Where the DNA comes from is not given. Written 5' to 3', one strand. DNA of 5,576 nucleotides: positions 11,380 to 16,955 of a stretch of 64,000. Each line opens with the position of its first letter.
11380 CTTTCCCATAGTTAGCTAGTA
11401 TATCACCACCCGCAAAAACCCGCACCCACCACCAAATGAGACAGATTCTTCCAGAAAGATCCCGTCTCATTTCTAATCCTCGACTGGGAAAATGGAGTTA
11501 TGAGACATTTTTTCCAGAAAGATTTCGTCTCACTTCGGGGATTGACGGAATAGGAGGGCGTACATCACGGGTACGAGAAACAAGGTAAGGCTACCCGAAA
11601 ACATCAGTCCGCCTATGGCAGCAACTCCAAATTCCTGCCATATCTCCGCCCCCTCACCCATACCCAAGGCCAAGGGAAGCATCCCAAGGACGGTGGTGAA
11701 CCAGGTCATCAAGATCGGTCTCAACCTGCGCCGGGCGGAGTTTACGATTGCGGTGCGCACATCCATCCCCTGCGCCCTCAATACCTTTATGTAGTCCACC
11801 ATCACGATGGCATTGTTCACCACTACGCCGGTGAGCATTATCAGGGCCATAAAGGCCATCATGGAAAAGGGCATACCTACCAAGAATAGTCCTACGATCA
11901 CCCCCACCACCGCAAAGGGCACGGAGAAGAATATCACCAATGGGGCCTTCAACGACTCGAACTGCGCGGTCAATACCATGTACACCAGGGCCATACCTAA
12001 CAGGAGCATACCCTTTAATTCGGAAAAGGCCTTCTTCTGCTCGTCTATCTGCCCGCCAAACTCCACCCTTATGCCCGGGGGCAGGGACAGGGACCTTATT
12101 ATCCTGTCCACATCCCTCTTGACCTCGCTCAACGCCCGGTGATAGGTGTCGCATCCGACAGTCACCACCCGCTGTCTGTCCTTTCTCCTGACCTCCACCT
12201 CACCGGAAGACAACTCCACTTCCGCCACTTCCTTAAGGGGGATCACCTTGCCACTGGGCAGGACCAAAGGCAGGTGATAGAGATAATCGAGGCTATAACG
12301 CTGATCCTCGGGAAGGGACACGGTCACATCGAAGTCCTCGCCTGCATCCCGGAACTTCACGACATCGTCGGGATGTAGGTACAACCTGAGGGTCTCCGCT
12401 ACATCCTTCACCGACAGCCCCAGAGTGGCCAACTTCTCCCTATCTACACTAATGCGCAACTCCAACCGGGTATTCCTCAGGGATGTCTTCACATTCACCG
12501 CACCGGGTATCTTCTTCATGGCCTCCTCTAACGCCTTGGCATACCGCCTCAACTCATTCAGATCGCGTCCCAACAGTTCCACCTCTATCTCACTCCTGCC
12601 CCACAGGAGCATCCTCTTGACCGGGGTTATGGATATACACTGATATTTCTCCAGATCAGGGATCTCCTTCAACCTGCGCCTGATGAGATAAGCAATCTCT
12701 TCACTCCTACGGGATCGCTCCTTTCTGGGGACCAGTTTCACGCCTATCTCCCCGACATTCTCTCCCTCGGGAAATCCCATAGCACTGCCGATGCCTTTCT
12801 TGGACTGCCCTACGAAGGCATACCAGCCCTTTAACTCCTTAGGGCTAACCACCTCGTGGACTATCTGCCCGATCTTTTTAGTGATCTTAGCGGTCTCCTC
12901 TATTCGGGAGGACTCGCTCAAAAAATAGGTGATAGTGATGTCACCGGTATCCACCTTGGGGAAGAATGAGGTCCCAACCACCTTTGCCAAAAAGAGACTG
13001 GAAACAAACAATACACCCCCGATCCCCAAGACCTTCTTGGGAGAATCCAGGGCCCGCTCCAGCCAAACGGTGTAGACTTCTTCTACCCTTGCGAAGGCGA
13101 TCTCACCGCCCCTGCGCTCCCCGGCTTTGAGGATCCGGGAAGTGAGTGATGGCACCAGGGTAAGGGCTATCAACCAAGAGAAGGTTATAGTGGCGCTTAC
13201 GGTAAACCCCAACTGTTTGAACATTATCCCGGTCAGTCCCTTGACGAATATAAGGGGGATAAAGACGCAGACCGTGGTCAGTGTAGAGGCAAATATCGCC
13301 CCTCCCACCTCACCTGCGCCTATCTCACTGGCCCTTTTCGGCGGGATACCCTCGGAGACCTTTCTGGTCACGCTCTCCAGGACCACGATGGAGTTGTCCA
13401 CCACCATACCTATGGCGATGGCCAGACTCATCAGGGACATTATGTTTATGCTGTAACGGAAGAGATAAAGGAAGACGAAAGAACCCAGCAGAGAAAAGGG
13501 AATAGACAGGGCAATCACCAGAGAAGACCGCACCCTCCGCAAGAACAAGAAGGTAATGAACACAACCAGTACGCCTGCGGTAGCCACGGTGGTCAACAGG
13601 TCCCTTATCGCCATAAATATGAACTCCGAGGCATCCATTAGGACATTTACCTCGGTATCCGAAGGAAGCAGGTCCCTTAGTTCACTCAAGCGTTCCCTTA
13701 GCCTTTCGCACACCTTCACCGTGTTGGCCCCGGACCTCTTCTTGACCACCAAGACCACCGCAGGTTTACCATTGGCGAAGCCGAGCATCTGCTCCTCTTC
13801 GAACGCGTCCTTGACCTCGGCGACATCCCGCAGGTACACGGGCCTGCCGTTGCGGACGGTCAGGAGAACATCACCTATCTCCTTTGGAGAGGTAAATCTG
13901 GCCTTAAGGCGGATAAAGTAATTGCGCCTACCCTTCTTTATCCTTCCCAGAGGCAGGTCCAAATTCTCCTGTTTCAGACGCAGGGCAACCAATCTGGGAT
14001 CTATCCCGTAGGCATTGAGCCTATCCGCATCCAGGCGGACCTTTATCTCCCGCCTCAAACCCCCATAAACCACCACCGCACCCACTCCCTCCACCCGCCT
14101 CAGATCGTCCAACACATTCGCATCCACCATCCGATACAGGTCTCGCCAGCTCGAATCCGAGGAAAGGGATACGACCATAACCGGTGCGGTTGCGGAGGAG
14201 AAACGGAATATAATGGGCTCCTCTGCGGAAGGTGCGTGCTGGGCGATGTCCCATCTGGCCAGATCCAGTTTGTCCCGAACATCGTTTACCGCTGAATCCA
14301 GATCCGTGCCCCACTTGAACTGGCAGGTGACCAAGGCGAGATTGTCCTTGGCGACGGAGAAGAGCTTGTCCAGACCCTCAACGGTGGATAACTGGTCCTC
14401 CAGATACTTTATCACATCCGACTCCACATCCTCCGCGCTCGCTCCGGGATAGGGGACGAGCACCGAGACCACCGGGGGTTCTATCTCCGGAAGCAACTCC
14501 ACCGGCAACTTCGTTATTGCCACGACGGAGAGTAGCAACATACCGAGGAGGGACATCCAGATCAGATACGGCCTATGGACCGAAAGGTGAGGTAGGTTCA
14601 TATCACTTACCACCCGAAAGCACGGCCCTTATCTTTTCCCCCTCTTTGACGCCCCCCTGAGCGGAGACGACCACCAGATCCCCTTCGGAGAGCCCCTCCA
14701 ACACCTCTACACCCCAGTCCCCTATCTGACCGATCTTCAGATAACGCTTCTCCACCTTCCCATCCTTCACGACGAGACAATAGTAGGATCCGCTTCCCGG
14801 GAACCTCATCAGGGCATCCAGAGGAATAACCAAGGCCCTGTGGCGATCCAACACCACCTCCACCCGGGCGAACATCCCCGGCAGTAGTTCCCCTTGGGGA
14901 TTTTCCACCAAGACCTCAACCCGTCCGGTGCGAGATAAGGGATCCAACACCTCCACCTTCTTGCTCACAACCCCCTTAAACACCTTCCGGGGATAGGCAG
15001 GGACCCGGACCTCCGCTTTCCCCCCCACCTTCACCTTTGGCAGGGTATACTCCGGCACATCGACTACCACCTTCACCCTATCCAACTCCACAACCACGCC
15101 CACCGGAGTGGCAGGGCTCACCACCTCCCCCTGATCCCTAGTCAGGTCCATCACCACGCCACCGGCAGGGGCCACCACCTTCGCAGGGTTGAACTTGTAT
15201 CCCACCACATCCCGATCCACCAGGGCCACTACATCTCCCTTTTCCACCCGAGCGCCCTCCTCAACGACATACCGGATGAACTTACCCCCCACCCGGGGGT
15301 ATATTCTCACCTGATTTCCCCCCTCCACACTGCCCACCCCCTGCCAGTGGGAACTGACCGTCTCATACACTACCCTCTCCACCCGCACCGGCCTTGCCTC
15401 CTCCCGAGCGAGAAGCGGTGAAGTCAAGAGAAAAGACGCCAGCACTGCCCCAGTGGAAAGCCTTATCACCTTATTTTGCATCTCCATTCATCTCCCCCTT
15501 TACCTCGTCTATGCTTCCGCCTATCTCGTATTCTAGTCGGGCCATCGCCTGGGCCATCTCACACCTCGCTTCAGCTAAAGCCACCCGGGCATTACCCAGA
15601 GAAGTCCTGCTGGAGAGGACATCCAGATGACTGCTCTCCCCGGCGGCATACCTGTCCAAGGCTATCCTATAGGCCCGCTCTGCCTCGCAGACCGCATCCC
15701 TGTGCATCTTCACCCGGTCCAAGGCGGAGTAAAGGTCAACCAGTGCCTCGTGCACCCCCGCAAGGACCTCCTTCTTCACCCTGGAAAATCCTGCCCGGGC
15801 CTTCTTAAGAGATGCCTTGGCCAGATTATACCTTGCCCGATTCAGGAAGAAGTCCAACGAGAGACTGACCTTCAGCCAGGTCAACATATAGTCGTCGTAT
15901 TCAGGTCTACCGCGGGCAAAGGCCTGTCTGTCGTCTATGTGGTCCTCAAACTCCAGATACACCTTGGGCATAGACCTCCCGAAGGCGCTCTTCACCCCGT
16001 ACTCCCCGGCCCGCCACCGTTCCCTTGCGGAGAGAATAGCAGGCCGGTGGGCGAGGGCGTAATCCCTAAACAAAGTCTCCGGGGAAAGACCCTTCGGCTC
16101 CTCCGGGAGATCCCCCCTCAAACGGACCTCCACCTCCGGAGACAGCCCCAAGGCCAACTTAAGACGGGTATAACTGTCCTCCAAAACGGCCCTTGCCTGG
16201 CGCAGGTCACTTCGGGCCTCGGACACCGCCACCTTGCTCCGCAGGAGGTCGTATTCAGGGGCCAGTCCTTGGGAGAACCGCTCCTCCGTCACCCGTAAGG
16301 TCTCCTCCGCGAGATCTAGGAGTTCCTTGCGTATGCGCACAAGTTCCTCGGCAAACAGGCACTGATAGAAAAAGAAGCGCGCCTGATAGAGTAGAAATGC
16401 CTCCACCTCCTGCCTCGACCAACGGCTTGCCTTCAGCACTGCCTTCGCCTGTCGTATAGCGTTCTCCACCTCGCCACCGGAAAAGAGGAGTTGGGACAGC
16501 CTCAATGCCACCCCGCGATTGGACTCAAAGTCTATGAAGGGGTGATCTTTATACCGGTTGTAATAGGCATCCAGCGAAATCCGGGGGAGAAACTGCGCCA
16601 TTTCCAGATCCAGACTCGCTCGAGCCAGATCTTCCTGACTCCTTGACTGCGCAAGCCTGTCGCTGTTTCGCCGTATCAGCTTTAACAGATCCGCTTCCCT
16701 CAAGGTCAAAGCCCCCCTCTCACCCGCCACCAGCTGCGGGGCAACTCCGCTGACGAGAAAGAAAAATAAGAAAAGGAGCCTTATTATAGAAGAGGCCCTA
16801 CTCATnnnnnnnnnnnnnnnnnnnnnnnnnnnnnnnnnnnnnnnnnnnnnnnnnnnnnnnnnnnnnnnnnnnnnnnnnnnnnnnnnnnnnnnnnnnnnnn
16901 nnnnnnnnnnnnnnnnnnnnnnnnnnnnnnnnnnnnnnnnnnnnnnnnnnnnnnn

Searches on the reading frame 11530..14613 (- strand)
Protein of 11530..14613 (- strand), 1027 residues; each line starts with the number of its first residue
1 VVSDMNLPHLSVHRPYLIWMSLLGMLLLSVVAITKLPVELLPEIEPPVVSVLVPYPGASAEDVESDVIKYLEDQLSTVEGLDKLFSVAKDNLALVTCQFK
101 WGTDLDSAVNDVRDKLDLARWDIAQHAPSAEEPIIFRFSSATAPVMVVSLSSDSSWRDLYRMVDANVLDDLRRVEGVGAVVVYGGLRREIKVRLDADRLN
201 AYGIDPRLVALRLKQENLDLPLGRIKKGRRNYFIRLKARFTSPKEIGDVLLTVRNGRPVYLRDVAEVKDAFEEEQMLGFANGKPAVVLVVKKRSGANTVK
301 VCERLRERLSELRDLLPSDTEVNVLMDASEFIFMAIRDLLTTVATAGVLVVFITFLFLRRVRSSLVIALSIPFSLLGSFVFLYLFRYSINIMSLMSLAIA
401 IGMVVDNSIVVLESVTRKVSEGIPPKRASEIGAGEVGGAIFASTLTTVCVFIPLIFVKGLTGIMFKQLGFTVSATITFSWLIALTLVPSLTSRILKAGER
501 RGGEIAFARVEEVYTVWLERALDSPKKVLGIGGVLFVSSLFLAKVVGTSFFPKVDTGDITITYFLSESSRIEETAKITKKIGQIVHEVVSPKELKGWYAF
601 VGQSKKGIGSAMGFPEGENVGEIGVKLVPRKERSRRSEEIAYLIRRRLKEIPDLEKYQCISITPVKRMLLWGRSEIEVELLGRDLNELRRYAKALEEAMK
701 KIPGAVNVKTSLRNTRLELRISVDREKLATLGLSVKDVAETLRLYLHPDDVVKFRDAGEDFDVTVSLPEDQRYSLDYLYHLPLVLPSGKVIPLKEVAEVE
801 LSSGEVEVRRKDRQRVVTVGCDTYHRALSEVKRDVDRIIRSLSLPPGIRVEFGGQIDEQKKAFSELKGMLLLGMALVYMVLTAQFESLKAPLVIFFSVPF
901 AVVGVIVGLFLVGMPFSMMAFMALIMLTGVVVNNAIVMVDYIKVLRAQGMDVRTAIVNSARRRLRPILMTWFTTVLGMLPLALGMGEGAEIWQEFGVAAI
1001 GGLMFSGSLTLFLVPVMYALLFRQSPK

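Call 48: search_protein_families(library=pfam, proteins=[window:11530-14613:-], max_evalue=0.00001)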
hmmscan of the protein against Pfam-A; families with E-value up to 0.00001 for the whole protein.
window:11530-14613:- (1027 aa): 2 families
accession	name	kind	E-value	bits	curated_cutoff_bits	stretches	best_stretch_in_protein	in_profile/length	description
PF00873.25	ACR_tran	-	7.6e-259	861.9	28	1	9-1021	3-1020/1021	AcrB/AcrD/AcrF family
PF03176.21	MMPL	-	2.2e-15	56.9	20.5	1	336-493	142-301/333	MMPL family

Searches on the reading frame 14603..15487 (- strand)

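Call 74: search_protein_families(library=pfam, proteins=[window:14603-15487:-], max_evalue=0.00001)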
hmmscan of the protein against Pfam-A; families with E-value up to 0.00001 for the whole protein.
window:14603-15487:- (294 aa): 2 families
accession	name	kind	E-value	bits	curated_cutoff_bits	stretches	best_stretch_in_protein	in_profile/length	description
PF16576.10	HlyD_D23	-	6.7e-25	88.1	30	1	103-207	110-214/214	Barrel-sandwich domain of CusB or HlyD membrane-fusion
PF13437.12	HlyD_3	-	2.2e-12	48.1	22.2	1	103-204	1-106/106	HlyD family secretion protein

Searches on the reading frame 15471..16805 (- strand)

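Call 74: search_protein_families(library=pfam, proteins=[window:15471-16805:-], max_evalue=0.00001)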
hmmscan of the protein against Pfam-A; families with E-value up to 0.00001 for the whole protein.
window:15471-16805:- (444 aa): 1 family
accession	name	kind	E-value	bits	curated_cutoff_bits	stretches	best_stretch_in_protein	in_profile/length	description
PF02321.23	OEP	-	3.6e-55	187.1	22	2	39-220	3-187/187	Outer membrane efflux protein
